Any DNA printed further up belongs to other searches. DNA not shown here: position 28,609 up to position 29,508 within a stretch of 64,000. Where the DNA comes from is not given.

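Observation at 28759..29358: The ClpP in the canonical tig-clpP-clpX-lon locus lacks two of three catalytic residues (Ser->Asn, Asp->Tyr)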

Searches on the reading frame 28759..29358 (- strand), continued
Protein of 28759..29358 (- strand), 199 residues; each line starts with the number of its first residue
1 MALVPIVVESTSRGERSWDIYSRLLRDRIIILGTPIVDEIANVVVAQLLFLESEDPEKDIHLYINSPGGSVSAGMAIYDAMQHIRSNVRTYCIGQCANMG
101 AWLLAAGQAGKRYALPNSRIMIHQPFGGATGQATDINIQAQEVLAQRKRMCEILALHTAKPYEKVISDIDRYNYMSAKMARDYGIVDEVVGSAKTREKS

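Call 12: find_encoding_contigs(protein=P0004, flank=10000, max_places=2)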
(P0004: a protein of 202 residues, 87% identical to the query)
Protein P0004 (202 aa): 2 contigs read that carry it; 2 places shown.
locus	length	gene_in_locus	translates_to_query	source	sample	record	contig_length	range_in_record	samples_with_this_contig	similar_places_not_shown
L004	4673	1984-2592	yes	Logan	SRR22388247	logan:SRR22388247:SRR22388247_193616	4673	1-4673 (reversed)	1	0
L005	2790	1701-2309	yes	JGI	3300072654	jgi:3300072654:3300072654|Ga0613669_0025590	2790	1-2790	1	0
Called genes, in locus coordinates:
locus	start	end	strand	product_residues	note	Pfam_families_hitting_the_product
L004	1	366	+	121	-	?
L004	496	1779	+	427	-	PF05697:Trigger_N, PF00254:FKBP_C, PF05698:Trigger_C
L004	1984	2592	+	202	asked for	PF00574:CLP_protease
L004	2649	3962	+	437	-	PF06689:zf-C4_ClpX, PF05496:RuvB_N (faint), PF01078:Mg_chelatase (faint), PF07724:AAA_2, PF00004:AAA, PF07728:AAA_5 (faint), PF10431:ClpB_D2-small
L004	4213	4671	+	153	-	?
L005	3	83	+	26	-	?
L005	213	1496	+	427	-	PF05697:Trigger_N, PF00254:FKBP_C, PF05698:Trigger_C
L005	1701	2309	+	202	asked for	PF00574:CLP_protease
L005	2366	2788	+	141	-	?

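Call 13: find_encoding_contigs(protein=P0005, flank=10000, max_places=2)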
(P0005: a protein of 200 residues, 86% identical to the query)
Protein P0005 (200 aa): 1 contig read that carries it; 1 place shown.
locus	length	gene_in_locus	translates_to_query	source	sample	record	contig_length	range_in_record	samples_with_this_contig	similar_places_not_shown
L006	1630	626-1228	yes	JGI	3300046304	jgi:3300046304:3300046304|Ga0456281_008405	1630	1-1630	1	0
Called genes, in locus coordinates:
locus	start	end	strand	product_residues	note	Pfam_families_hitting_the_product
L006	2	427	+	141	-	?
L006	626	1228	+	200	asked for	PF00574:CLP_protease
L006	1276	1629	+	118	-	?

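Call 14: find_encoding_contigs(protein=P0006, flank=10000, max_places=2)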
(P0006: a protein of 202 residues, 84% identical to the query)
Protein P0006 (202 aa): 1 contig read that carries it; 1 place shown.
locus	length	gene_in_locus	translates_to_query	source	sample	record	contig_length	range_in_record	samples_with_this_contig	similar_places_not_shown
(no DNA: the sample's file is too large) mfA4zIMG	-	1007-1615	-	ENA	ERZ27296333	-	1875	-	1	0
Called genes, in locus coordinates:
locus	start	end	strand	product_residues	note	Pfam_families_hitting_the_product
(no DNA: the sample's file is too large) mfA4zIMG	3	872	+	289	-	?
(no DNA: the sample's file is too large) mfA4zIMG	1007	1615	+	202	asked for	PF00574:CLP_protease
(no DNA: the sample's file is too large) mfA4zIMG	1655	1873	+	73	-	?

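Call 20: find_related_loci(query=window:28759-29358:-, collection=genome_contigs, flank=10000)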
Query window:28759-29358:- (199 aa) in genome_contigs; peptide patterns used: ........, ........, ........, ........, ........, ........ (x = any residue, [..] = any of these).
600 stretches matched a pattern (row limit reached: there are more); 595 encode a relative of the query (tblastn E <= 1e-3); the best 80 are kept; 80 distinct loci.
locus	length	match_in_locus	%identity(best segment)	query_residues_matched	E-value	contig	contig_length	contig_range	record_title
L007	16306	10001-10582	76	1-194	3e-105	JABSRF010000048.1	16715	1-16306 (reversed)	MAG: Oligoflexales bacterium isolate DT_79 DT-Oligoflexales-1_scaffold_48, whole genome shotgun sequence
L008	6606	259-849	72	1-197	2e-100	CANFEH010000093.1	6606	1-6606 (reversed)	MAG: Zetaproteobacteria bacterium isolate CH-Oct18-10 genome assembly, contig: CH-Oct18-C18218, whole genome shotgun seq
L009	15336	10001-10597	71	1-199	3e-98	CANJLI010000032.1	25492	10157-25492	MAG: Deltaproteobacteria bacterium isolate RH-23may17-178 genome assembly, contig: RH-23may17-C13833, whole genome shotg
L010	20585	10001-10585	71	1-195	4e-97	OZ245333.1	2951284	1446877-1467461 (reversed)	MAG: Oligoflexales bacterium isolate 41c6888b-78db-45c1-b2dd-007a43f187e8 genome assembly, chromosome: 1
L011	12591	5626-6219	76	1-198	2e-96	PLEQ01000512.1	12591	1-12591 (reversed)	MAG: Deltaproteobacteria bacterium isolate bog_1112 73.20110800_S3S.83_contig_32245, whole genome shotgun sequence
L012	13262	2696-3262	75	1-189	3e-96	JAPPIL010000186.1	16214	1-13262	MAG: Pseudomonadota bacterium isolate RHO2_bin_21 NODE_4465_length_16214_cov_5.018256, whole genome shotgun sequence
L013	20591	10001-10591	70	1-198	7e-95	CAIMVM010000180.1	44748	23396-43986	MAG: uncultured proteobacterium isolate ErkenSummer_bin-3819 genome assembly, contig: bin-3819:180/372, whole genome sho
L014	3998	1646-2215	72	1-190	1e-93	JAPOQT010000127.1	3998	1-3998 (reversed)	MAG: Proteobacteria bacterium isolate APA_bin_92 c_000000267678, whole genome shotgun sequence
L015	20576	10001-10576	68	1-192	5e-90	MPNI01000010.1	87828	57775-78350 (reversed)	MAG: Proteobacteria bacterium bin106 NODE_451_length_87828_cov_9.28774_ID_901, whole genome shotgun sequence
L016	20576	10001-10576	68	3-194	9e-88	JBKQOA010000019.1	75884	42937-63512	MAG: Limisphaerales bacterium isolate LASCr2D2E2F__bin_97 LASCr2D2E2F_000000039391, whole genome shotgun sequence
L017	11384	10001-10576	67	3-194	2e-87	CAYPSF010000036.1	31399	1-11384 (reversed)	MAG TPA_asm: uncultured Bifidobacteriaceae bacterium isolate binchicken_co54_474 genome assembly, contig: NODE_2403_leng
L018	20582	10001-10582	68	3-196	9e-87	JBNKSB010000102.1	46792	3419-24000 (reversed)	MAG: Pontiella sp. isolate B1B2.bin.15.orig k141_3210050, whole genome shotgun sequence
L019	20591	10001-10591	65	3-199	2e-86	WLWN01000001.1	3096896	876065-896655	MAG: Kiritimatiellae bacterium isolate MH-Pat-all_autometa_1-1 scf7180000017253.3096896, whole genome shotgun sequence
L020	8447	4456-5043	63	1-196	9e-86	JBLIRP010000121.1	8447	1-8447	MAG: bacterium isolate MF1_202303_bin_233 MF1_202303_bin_233_scaffold_121, whole genome shotgun sequence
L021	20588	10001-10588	61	2-197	2e-85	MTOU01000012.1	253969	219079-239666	MAG: Nitrospirae bacterium JdFR-85 JGI24019J35510_1000011, whole genome shotgun sequence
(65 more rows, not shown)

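Call 40: find_encoding_contigs(protein=P0007, flank=10000, max_places=2)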
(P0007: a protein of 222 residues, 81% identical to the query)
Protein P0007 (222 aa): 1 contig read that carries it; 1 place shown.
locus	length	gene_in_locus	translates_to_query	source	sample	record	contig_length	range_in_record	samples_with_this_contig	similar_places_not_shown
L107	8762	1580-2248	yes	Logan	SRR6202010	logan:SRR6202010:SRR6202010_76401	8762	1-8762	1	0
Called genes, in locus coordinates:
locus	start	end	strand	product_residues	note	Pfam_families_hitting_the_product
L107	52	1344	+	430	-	PF05697:Trigger_N, PF00254:FKBP_C (weak), PF05698:Trigger_C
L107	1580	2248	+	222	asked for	PF00574:CLP_protease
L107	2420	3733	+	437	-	PF06689:zf-C4_ClpX, PF05496:RuvB_N (faint), PF01078:Mg_chelatase (faint), PF07724:AAA_2, PF07728:AAA_5 (faint), PF00004:AAA, PF10431:ClpB_D2-small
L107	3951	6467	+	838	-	PF02190:LON_substr_bdg, PF08298:AAA_PrkA (weak), PF13191:AAA_16 (weak), PF00004:AAA, PF07728:AAA_5, PF22667:Lon_lid, PF05362:Lon_C, PF13541:ChlI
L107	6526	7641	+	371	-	PF13426:PAS_9 (weak), PF00512:HisKA, PF02518:HATPase_c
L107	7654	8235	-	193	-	-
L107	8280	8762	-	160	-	?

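Call 41: find_encoding_contigs(protein=P0100, flank=10000, max_places=4)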
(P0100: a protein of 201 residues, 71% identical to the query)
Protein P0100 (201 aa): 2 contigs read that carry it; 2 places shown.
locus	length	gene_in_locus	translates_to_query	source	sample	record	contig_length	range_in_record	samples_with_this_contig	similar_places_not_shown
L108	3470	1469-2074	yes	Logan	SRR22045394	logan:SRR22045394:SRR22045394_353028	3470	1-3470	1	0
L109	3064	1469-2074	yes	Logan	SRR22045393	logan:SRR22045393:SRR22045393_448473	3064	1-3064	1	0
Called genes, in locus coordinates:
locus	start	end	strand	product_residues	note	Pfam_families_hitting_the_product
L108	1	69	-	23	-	?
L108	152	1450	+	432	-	PF05697:Trigger_N, PF00254:FKBP_C (weak), PF05698:Trigger_C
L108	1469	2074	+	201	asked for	PF00574:CLP_protease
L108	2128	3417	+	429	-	PF06689:zf-C4_ClpX, PF01078:Mg_chelatase (faint), PF00004:AAA, PF07724:AAA_2, PF07728:AAA_5 (faint), PF10431:ClpB_D2-small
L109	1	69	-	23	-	?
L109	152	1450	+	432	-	PF05697:Trigger_N, PF00254:FKBP_C (weak), PF05698:Trigger_C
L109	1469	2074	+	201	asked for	PF00574:CLP_protease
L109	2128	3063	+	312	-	?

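Call 54: predict_structure(alignment_id=A1)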
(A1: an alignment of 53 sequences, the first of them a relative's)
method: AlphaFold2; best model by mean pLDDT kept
length: 199 residues; sequences in the alignment: 53
mean_pLDDT: 54.3   pTM: 0.46
mean pLDDT of the five models: 54.3, 52.7, 47.9, 44.6, 43.8
residues with pLDDT >= 90: 0; 70-90: 36; 50-70: 71; < 50: 92
segments of 3 or more residues with pLDDT < 50: 1-27, 92-97, 101-136, 171-180, 191-199
pLDDT, mean of each block of 10 residues (from residue 1): 29 37 45 67 74 70 61 67 64 49 43 39 40 48 67 72 73 45 51 43
secondary structure, 60 per line:
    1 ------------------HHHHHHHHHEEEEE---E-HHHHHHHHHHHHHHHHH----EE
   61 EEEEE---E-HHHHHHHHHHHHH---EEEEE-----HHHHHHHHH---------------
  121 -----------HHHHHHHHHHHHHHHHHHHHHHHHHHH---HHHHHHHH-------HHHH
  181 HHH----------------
elements in order: H19-27 E28-32 H38-54 E59-65 H71-83 E87-91 H97-105 H132-158 H162-169 H177-183
